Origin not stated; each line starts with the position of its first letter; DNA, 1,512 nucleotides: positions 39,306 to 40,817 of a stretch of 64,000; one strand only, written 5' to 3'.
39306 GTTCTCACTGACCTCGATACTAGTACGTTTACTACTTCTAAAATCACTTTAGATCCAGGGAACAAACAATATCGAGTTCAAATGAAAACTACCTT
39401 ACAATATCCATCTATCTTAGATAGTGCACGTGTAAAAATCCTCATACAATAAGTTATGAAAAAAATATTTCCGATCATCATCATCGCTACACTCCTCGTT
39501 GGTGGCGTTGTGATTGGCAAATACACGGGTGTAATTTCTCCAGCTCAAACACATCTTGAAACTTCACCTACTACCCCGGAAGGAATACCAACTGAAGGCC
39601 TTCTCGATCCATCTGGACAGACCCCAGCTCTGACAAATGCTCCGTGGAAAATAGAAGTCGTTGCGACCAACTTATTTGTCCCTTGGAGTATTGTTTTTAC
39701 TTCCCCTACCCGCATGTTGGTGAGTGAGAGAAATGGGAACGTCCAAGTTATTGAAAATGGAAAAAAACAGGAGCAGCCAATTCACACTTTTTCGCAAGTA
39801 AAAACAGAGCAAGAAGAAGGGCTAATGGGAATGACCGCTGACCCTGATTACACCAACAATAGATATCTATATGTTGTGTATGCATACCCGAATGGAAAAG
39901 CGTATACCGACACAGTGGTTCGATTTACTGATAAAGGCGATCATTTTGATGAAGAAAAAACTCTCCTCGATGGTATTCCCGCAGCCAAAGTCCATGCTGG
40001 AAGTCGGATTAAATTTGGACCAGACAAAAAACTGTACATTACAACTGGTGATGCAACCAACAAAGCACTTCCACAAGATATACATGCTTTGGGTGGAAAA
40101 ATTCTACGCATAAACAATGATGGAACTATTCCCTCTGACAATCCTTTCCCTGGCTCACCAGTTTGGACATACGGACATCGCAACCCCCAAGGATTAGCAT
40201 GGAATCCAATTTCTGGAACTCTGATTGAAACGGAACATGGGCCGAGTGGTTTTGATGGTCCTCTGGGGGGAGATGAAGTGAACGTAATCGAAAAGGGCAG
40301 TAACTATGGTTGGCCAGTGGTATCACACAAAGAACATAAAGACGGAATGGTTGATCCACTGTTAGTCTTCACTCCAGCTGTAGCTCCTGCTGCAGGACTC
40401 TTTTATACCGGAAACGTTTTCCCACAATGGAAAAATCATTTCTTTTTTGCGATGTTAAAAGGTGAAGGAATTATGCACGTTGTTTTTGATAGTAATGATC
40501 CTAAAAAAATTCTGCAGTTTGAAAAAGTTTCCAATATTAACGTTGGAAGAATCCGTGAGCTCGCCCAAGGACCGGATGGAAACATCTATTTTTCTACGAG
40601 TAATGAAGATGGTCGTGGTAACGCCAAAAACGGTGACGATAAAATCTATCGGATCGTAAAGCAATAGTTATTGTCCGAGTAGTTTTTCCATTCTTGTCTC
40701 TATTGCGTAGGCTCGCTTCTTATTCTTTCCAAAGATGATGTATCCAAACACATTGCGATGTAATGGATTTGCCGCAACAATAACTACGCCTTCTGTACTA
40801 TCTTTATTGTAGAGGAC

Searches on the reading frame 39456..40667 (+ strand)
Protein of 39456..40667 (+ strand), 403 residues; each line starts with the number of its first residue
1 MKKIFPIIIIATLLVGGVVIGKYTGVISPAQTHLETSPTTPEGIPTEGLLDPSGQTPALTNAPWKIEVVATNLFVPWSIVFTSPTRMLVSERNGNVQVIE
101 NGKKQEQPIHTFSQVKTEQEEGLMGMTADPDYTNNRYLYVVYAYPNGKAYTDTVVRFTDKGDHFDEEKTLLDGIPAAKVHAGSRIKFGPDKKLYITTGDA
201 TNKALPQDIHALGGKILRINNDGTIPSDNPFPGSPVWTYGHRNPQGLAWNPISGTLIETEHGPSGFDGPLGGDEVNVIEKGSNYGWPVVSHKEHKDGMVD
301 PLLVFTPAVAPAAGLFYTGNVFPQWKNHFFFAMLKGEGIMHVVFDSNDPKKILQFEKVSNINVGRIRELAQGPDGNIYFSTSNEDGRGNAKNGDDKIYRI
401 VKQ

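Call 70: search_protein_families(library=pfam, proteins=[window:39456-40667:+], max_evalue=0.01)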
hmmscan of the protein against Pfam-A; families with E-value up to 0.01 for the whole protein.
window:39456-40667:+ (403 aa): 2 families
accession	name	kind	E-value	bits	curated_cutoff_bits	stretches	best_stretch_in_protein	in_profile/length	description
PF07995.17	GSDH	-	3.1e-92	309.8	25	1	75-387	3-329/332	Glucose / Sorbosone dehydrogenase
PF23500.1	DUF7133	-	0.0023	17.7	27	0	156-222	108-178/385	Domain of unknown function (DUF7133)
